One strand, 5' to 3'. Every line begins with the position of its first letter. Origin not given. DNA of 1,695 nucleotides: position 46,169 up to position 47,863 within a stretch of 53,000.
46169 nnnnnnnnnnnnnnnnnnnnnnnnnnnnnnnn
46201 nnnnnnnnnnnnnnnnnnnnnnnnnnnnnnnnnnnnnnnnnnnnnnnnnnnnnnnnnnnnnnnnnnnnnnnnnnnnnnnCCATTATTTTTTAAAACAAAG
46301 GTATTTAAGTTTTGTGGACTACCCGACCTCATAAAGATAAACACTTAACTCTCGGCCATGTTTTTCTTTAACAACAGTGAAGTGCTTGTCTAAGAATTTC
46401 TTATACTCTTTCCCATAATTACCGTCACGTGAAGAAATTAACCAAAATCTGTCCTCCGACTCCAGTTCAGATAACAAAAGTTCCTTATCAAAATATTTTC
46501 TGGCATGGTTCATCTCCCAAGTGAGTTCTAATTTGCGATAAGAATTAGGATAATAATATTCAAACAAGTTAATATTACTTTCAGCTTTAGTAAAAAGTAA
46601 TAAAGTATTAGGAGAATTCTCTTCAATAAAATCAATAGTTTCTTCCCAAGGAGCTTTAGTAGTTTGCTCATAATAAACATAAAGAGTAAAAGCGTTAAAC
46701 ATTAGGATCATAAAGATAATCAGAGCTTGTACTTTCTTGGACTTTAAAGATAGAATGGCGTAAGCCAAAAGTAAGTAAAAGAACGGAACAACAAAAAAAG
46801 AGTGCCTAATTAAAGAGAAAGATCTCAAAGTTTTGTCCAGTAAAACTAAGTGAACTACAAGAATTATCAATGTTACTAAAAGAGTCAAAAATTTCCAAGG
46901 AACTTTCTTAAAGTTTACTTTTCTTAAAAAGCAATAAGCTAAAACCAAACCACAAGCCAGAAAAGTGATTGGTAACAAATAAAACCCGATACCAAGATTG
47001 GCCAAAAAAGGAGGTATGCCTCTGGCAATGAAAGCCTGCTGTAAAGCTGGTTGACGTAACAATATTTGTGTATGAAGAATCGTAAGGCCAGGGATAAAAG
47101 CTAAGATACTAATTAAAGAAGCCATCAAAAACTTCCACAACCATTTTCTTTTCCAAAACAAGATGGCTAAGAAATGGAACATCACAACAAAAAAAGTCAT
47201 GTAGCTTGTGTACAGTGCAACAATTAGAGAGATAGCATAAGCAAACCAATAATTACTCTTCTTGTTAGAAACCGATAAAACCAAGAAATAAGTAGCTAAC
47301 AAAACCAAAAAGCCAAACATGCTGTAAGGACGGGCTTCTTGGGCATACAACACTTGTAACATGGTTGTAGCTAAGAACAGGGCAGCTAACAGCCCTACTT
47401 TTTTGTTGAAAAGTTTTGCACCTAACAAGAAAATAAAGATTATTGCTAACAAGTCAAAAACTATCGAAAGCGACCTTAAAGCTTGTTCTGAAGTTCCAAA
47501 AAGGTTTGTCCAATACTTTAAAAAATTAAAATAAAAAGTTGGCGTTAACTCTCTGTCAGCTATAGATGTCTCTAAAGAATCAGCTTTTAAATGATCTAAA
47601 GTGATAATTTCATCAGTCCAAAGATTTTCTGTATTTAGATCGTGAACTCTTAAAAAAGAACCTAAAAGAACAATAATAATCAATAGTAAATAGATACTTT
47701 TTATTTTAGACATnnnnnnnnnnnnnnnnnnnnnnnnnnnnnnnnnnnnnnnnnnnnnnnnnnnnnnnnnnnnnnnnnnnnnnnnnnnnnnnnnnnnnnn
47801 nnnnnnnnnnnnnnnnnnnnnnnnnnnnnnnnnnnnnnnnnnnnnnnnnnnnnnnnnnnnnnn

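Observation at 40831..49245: Arn-like operon in a probable archaeon: polyprenyl-P GT2 + N-formyltransferase + three consecutive GT-C proteins + Cys-rich mini-protein + cupin + aminotransferase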

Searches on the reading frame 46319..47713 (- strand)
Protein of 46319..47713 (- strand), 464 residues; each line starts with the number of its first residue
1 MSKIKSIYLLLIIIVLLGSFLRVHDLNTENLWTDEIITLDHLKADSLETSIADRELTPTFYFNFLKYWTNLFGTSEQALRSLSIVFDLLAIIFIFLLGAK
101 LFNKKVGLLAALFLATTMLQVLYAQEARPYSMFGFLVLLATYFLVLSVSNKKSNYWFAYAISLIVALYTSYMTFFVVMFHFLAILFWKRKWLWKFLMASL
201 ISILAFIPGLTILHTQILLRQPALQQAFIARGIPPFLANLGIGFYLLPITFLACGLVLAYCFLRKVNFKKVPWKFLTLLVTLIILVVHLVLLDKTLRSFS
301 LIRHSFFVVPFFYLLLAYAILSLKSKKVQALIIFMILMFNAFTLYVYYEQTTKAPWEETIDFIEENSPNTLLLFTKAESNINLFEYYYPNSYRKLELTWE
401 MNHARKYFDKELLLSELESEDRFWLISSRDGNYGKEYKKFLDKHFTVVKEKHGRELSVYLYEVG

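Call 3: search_protein_families(library=pfam, proteins=[window:46319-47713:-], max_evalue=0.01)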
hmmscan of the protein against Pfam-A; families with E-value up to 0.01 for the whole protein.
window:46319-47713:- (464 aa): 1 family
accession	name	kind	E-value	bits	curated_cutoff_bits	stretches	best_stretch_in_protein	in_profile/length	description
PF13231.12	PMT_2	-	2.1e-13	51.2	26.1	1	58-208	3-156/160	Dolichyl-phosphate-mannose-protein mannosyltransferase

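Call 4: search_protein_families(library=ncbifam, proteins=[window:46319-47713:-], max_evalue=0.01)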
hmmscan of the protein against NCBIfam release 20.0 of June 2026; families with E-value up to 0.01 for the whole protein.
window:46319-47713:- (464 aa): 0 families

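Call 57: search_solved_structures(query=window:46319-47713:-, max_evalue=0.1, show_alignments=1)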
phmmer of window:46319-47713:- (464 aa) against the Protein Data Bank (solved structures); distinct sequences matched with E-value up to 0.1: 2.
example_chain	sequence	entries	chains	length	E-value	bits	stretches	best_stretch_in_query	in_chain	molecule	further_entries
9gp7_A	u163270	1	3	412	0.0014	21.1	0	233-276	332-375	P2X purinoceptor 4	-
9bqh_A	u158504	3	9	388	0.0016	20.9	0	233-276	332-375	P2X purinoceptor 4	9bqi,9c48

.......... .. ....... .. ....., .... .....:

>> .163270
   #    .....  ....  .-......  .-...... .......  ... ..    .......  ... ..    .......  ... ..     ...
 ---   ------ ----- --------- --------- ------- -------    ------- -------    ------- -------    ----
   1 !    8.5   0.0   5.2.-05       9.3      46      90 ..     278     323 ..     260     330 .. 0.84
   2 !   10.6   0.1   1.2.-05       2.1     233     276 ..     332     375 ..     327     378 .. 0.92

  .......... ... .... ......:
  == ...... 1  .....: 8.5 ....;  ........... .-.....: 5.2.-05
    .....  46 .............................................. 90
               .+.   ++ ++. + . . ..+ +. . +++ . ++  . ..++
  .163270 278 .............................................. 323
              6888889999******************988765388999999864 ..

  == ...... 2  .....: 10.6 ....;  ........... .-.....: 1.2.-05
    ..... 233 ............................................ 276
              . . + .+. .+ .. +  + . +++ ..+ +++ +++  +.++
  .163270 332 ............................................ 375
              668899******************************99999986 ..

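Call 63: search_solved_structures(query=A7, max_evalue=1, show_alignments=1)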
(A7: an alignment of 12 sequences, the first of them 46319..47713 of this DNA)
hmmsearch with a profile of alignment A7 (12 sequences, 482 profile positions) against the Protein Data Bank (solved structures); distinct sequences matched with E-value up to 1: 4.
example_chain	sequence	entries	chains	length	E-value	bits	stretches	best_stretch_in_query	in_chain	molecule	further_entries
5m54_C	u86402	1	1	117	0.083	15.1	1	376-448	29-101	Calmodulin-regulated spectrin-associated protein 1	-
5m5c_C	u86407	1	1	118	0.095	14.9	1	377-448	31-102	Calmodulin-regulated spectrin-associated protein 1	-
6qus_I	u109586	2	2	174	0.22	13.7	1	376-448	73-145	Calmodulin-regulated spectrin-associated protein 1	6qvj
7xuk_A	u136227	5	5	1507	0.48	12.6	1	200-308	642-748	Copper-transporting ATPase 2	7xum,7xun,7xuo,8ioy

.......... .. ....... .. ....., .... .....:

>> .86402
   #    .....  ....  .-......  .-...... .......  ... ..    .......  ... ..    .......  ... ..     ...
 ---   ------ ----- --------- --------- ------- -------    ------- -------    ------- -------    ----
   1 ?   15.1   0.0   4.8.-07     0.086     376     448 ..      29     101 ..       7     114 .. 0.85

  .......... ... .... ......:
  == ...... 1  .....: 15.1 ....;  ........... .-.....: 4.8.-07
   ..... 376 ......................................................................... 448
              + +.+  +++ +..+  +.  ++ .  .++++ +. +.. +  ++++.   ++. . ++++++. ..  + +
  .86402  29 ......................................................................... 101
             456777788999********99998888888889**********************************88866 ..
